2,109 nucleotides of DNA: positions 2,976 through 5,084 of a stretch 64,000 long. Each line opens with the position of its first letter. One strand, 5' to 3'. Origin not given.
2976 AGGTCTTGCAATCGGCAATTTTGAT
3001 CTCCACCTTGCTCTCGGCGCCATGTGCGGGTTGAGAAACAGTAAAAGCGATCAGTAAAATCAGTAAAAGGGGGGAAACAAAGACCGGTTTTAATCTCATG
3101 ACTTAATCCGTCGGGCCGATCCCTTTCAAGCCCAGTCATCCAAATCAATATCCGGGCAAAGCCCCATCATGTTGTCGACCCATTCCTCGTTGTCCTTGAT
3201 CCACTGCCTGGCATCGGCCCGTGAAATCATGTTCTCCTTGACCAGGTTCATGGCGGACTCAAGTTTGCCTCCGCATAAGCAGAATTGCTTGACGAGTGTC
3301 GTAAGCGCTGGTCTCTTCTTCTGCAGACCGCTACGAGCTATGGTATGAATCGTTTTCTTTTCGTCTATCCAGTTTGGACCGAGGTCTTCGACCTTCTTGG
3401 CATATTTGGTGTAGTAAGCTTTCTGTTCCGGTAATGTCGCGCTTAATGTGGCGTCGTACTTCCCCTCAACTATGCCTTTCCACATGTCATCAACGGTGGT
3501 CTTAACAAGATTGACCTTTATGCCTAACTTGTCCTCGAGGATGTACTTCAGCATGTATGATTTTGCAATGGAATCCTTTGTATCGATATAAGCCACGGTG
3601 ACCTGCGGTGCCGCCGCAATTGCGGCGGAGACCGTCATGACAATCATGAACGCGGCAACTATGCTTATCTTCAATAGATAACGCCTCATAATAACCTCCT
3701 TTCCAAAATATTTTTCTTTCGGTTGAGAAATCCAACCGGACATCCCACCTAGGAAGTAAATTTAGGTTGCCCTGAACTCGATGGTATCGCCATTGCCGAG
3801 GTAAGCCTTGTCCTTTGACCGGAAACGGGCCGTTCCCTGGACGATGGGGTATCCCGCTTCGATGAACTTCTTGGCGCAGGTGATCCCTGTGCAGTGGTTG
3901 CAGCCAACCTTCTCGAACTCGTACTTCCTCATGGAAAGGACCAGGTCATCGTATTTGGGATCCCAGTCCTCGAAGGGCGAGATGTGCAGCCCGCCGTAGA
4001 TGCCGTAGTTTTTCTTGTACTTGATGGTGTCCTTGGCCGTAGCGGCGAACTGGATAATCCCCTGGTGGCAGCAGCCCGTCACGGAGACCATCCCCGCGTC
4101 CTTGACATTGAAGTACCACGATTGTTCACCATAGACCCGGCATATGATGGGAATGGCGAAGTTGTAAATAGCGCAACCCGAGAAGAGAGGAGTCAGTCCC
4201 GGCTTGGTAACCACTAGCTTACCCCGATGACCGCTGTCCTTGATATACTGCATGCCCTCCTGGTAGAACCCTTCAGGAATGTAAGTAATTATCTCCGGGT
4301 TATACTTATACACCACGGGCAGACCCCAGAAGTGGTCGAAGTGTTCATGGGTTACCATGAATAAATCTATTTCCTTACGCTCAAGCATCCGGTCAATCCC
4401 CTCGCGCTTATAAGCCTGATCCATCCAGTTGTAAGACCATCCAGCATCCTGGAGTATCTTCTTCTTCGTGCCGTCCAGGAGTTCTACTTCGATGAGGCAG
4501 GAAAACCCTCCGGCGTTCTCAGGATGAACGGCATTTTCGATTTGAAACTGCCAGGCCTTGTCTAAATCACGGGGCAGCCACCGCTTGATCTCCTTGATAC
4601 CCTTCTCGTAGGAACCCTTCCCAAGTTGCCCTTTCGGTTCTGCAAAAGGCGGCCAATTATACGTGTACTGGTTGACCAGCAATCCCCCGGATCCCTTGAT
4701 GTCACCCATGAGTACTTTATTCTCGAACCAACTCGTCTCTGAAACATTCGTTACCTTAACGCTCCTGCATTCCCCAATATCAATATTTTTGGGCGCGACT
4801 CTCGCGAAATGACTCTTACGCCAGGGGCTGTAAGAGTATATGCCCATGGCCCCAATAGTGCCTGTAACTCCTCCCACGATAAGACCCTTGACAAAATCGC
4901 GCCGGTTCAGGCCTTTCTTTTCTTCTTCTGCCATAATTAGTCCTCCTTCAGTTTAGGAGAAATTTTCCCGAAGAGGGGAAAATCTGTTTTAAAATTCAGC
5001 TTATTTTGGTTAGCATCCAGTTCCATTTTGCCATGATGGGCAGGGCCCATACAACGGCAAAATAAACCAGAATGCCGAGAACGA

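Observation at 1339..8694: Same-strand envelope gene string downstream of a sigma-54 activator gene, combining two exported Sec proteins with unrecognised membrane components: candidate uncharacterised periplasmic redox/detoxification module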

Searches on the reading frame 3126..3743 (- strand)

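Call 5: search_protein_families(library=pfam, max_evalue=0.01, proteins=[window:3126-3743:-])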
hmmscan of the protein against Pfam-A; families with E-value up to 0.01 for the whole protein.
window:3126-3743:- (205 aa): 2 families
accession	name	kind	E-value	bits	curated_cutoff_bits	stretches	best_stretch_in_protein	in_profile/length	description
PF04069.17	OpuAC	-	4.3e-12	46.6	21.2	1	47-124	2-82/257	Substrate binding domain of ABC-type glycine betaine transport system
PF00497.25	SBP_bac_3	-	0.0061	16.8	26.4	0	69-104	32-67/132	Bacterial extracellular solute-binding proteins, family 3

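Call 6: search_protein_families(library=ncbifam, max_evalue=0.01, proteins=[window:3126-3743:-])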
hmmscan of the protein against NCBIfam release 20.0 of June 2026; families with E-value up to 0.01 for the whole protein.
window:3126-3743:- (205 aa): 1 family
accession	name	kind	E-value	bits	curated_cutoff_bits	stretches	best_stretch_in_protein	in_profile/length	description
TIGR03414.1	ABC_choline_bnd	subfamily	0.00019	20.8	379.05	0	129-191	207-270/291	choline ABC transporter substrate-binding protein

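Call 96: search_protein_families(library=padloc, max_evalue=0.001, proteins=[window:3126-3743:-])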
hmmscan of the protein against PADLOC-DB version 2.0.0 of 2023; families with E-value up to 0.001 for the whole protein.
window:3126-3743:- (205 aa): 0 families

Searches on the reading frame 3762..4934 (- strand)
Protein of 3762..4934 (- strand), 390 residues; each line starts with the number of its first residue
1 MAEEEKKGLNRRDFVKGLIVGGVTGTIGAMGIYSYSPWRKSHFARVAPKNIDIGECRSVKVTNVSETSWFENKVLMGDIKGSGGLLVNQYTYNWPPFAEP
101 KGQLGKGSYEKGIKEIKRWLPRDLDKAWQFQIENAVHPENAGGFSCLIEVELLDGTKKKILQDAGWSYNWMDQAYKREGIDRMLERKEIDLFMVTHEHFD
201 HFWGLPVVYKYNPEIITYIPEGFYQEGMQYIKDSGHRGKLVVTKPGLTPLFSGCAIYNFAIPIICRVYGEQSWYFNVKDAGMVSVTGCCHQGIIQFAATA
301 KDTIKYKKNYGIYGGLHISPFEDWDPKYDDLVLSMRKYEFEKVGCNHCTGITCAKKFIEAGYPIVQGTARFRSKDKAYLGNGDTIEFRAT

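Call 5: search_protein_families(library=pfam, max_evalue=0.01, proteins=[window:3762-4934:-])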
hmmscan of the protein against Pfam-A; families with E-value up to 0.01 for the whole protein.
window:3762-4934:- (390 aa): 2 families
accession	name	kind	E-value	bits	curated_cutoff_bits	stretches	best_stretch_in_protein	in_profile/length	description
PF00753.33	Lactamase_B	-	3.1e-06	27.7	22.7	1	152-238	10-93/196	Metallo-beta-lactamase superfamily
PF12706.13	Lactamase_B_2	-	0.00016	21.8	27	1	159-222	2-65/200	Beta-lactamase superfamily domain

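Call 6: search_protein_families(library=ncbifam, max_evalue=0.01, proteins=[window:3762-4934:-])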
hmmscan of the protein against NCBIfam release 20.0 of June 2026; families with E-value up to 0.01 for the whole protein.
window:3762-4934:- (390 aa): 2 families
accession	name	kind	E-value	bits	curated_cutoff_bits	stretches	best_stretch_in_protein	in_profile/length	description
TIGR03675.1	arCOG00543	equivalog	0.00016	20.1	580.2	1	152-214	192-254/631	beta-CASP ribonuclease aCPSF1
NF045584.1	cas14_MBL_CASP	equivalog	0.0035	15.7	800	1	151-211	17-73/612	type VII CRISPR-associated protein Cas14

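Call 12: search_solved_structures(query=window:3762-4934:-, max_evalue=1)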
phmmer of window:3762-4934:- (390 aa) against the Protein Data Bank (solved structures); distinct sequences matched with E-value up to 1: 5.
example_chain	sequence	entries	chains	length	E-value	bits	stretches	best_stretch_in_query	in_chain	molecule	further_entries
2p4z_A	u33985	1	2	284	1.8e-11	46.7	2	279-352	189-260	Metal-dependent hydrolases of the beta-lactamase superfamily II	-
7dck_A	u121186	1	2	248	4.5e-10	42.1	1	142-356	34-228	Lactamase_B domain-containing protein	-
3h3e_A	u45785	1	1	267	0.0035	19.4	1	272-353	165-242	uncharacterized protein Tm1679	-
6rz0_A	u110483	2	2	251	0.32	13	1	191-234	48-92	Hydroxyacylglutathione hydrolase GloB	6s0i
2xr1_A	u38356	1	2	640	0.54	12.2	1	154-218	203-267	CLEAVAGE AND POLYADENYLATION SPECIFICITY FACTOR 100 KD SUBUNIT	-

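Call 18: find_homologous_proteins(query=window:3762-4934:-)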
Query window:3762-4934:- (390 aa): 1548 proteins with E <= 0.001 among 3184 candidates; the best 120 are listed.
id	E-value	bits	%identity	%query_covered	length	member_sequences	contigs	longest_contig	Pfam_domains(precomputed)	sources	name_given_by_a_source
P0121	3.0e-263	891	94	100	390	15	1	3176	PF00753.34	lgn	-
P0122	2.9e-232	789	82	100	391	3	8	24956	PF00753.34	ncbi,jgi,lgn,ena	-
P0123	6.3e-231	784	82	100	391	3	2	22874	-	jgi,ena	-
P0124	3.3e-220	749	78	100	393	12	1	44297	PF00753.34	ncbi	-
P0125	3.3e-219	746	77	99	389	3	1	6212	PF00753.34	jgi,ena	-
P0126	1.5e-218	744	78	100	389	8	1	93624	-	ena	-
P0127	1.1e-217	741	76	99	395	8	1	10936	PF12706.14,PF00753.34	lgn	-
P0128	6.5e-214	728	76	99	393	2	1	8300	-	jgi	-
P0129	7.3e-213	725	76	100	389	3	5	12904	PF00753.34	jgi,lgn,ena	-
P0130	1.5e-212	724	74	99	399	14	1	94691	PF00753.34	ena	-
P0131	4.7e-212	722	75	100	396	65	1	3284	PF10518.15,PF00753.34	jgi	jgi:7,8-dihydropterin-6-yl-methyl-4-(beta-D-ribofuranosyl)aminobenzene 5'-phosphate synthase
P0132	2.4e-207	707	74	100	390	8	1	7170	PF12706.14,PF00753.34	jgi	-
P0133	1.5e-198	678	70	100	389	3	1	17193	-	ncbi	-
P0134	5.2e-197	673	71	100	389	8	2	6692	PF12706.14,PF00753.34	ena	-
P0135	6.2e-196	669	71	100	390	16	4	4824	PF00753.34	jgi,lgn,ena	-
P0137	8.5e-191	652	68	99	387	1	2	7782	PF10518.15,PF00753.34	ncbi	-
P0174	6.2e-181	620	66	98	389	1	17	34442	PF10518.15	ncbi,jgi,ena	-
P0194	6.8e-180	616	67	98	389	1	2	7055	PF10518.15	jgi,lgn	jgi:7,8-dihydropterin-6-yl-methyl-4-(beta-D-ribofuranosyl)aminobenzene 5'-phosphate synthase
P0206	1.5e-179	615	66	99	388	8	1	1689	PF12706.14,PF10518.15,PF00753.34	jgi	jgi:7,8-dihydropterin-6-yl-methyl-4-(beta-D-ribofuranosyl)aminobenzene 5'-phosphate synthase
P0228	8.9e-179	613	67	98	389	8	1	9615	PF10518.15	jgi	jgi:7,8-dihydropterin-6-yl-methyl-4-(beta-D-ribofuranosyl)aminobenzene 5'-phosphate synthase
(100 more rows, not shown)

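Call 39: predict_structure(alignment_id=A2)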
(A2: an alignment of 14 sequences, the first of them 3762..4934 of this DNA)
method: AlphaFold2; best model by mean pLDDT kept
length: 390 residues; sequences in the alignment: 14
mean_pLDDT: 74.3   pTM: 0.80
mean pLDDT of the five models: 74.3, 74.3, 73.9, 65.8, 64.7
residues with pLDDT >= 90: 125; 70-90: 130; 50-70: 60; < 50: 75
segments of 3 or more residues with pLDDT < 50: 1-45, 72-91, 319-324
pLDDT, mean of each block of 10 residues (from residue 1): 31 33 30 39 58 96 72 47 40 71 75 91 92 79 87 97 89 93 98 80 91 96 83 96 90 88 55 92 80 67 86 66 52 70 73 74 82 73 87
secondary structure, 60 per line:
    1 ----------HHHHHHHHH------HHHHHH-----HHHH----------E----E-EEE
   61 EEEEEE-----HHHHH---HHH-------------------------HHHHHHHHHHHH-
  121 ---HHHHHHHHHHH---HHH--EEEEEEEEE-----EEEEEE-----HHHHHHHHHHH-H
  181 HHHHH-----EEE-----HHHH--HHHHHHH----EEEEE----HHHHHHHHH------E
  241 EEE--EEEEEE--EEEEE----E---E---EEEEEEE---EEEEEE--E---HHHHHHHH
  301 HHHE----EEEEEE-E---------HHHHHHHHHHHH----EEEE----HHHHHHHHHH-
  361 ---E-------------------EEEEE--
elements in order: H11-19 H26-31 H37-40 E58-66 H72-76 H108-119 H124-134 E143-151 E157-162 H168-178 H180-185 E191-193 H199-202 H205-211 E216-220 H225-233 E240-243 E246-251 E254-258 E271-277 E281-286 H293-303 E309-314 H326-337 E342-345 H350-359 E384-388

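Call 46: fold_search(model_id=the predicted structure, library=pdb)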
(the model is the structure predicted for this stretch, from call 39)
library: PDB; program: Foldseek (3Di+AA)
matches with E <= 10: 843; with E <= 0.001: 162
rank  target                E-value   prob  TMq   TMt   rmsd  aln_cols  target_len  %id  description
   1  7dck_A                7.0e-15  1.00  0.50  0.77   6.9       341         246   17  Crystal structure of phosphodiesterase tw9814 (released 2021-10-27)
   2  7dck_B                7.4e-15  1.00  0.50  0.78   6.9       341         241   17  Crystal structure of phosphodiesterase tw9814 (released 2021-10-27)
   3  2p4z_B                1.5e-10  1.00  0.47  0.65   3.5       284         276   21  A Ferredoxin-like Metallo-beta-lactamase Superfamily Protein from Thermoanaerobacter tengcongensis (released 2008-03-18)
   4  2p4z_A                2.2e-10  1.00  0.46  0.63   4.3       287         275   22  A Ferredoxin-like Metallo-beta-lactamase Superfamily Protein from Thermoanaerobacter tengcongensis (released 2008-03-18)
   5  3h3e                  4.3e-10  1.00  0.47  0.69   3.5       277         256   18  Crystal structure of Tm1679, A METAL-DEPENDENT HYDROLASE OF THE BETA-LACTAMASE SUPERFAMILY (released 2009-07-14)
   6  8x78_K                5.3e-07  1.00  0.27  0.36   7.2       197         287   14  Crystal Structure of N-Acyl Homoserine Lactone Lactonase from Pseudomonas poae (released 2025-02-26)
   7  1y44_A                7.2e-07  1.00  0.38  0.52   5.1       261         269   13  Crystal structure of RNase Z (released 2005-01-25)
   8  3g1p_B                8.6e-07  1.00  0.37  0.53   6.3       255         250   14  Crystals structure of PhnP from E.coli K-12 (released 2009-03-03)
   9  8x78_F                1.2e-06  1.00  0.33  0.42   7.2       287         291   13  Crystal Structure of N-Acyl Homoserine Lactone Lactonase from Pseudomonas poae (released 2025-02-26)
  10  8yyj_B                1.4e-06  1.00  0.34  0.30   9.4       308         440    9  RNase J2 mutant H80A (released 2025-02-12)
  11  8x78_B                1.6e-06  1.00  0.27  0.36   7.1       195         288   15  Crystal Structure of N-Acyl Homoserine Lactone Lactonase from Pseudomonas poae (released 2025-02-26)
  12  4xww_A                1.8e-06  1.00  0.30  0.22   6.1       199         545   16  Crystal structure of RNase J complexed with RNA (released 2015-12-16)
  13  5ngg_A                1.8e-06  1.00  0.28  0.38  10.2       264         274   16  Crystal structure of the subclass B3 metallo-beta-lactamase BJP-1 in complex with acetate anion (released 2017-09-27)
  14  8x78_A                1.9e-06  1.00  0.30  0.39   9.3       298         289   13  Crystal Structure of N-Acyl Homoserine Lactone Lactonase from Pseudomonas poae (released 2025-02-26)
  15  8x78_I                2.0e-06  1.00  0.32  0.42   8.2       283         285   13  Crystal Structure of N-Acyl Homoserine Lactone Lactonase from Pseudomonas poae (released 2025-02-26)
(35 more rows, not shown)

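Call 47: search_solved_structures(query=A2, max_evalue=0.01, show_alignments=3)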
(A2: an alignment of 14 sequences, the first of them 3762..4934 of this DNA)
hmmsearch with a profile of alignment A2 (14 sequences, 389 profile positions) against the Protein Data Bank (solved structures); distinct sequences matched with E-value up to 0.01: 3.
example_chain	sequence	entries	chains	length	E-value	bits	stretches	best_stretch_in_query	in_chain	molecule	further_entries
2p4z_A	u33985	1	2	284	2.2e-14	56.5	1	274-350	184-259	Metal-dependent hydrolases of the beta-lactamase superfamily II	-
7dck_A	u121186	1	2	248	3.4e-13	52.6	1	158-356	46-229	Lactamase_B domain-containing protein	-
3h3e_A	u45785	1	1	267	5e-05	25.6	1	272-351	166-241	uncharacterized protein Tm1679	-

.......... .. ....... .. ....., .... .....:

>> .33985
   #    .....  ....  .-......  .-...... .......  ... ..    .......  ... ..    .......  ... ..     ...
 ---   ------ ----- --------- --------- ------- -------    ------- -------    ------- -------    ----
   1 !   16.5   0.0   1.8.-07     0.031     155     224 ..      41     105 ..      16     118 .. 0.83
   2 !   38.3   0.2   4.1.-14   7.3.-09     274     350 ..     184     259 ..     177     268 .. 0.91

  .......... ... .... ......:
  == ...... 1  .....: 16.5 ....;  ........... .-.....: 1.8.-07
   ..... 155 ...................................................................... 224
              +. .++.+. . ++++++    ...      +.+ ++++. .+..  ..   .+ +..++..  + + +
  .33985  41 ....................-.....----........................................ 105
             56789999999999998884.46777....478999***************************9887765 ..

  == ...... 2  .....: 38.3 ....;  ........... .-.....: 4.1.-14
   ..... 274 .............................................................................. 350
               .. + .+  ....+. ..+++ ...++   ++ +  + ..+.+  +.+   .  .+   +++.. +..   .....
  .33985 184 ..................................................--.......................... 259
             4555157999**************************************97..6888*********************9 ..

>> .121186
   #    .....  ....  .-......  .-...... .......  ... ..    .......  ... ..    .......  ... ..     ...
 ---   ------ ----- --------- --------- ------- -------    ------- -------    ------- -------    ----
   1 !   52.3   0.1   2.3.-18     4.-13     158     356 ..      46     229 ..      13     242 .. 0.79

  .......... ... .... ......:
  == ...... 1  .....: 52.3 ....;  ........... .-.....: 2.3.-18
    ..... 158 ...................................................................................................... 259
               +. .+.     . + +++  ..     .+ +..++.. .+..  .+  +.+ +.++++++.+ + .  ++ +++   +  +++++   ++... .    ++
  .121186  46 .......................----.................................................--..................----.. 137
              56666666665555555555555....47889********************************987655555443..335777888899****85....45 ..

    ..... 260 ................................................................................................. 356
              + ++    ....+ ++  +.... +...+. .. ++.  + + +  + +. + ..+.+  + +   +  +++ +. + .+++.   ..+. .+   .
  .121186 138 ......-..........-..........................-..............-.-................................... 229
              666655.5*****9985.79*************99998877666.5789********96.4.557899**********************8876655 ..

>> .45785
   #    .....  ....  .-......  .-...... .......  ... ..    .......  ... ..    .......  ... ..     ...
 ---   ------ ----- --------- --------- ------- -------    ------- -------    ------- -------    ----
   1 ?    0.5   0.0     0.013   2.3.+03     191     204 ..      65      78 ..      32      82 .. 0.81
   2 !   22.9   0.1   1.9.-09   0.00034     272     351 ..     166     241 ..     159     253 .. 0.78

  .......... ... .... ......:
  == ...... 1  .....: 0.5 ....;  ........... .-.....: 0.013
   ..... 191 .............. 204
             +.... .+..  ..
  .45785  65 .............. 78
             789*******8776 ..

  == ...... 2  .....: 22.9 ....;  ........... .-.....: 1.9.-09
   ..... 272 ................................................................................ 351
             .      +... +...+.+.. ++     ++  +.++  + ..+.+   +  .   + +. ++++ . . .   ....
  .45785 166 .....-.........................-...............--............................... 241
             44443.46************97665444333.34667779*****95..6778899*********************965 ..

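Call 96: search_protein_families(library=padloc, max_evalue=0.001, proteins=[window:3762-4934:-])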
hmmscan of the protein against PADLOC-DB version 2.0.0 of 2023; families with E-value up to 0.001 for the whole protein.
window:3762-4934:- (390 aa): 0 families
